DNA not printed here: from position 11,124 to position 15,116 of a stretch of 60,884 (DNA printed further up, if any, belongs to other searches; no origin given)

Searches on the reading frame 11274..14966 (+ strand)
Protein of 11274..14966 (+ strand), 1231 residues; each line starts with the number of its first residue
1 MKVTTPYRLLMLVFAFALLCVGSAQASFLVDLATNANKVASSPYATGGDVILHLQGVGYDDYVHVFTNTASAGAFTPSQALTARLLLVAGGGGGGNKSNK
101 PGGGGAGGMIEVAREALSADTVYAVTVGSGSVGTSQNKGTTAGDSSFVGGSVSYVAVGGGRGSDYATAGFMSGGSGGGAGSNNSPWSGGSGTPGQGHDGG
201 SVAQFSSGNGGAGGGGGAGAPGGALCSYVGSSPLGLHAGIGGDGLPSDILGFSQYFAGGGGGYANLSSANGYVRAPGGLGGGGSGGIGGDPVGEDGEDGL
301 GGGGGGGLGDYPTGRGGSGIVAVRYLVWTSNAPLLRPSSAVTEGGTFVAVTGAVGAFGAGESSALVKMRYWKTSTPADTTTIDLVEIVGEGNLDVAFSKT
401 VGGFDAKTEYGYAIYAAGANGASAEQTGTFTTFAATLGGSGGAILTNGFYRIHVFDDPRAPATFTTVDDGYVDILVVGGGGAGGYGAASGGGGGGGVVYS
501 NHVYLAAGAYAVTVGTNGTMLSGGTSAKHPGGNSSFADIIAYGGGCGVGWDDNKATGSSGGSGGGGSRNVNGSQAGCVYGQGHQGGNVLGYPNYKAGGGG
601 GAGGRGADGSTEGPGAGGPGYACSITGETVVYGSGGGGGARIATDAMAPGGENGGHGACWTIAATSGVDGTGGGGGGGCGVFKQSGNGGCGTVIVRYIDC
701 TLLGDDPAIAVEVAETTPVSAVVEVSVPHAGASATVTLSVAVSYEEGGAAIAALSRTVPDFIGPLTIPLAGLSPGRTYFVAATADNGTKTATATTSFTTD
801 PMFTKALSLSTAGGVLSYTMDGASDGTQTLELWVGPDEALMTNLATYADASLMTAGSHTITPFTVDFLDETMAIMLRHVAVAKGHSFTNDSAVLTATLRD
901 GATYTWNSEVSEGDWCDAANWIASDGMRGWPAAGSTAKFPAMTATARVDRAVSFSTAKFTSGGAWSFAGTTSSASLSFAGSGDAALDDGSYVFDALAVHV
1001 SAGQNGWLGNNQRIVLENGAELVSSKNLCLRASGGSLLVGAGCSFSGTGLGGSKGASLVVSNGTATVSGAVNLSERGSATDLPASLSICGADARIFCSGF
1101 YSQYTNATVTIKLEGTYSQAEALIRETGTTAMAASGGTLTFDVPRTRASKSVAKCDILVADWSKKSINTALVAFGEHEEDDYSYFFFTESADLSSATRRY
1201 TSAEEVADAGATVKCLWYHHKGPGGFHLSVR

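Call 24: search_protein_families(library=pfam, proteins=[window:11274-14966:+], max_evalue=0.001)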
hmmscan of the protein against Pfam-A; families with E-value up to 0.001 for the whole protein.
window:11274-14966:+ (1231 aa): 1 family
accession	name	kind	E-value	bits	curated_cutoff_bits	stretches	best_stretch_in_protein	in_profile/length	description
PF21722.4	Gly_rich_2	-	1.4e-33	117.3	24.3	2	465-697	9-225/226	Glycine-rich domain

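Call 52: search_protein_families(library=ncbifam, proteins=[window:11274-14966:+], max_evalue=0.1)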
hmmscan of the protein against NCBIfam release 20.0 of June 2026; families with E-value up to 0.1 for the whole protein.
window:11274-14966:+ (1231 aa): 0 families
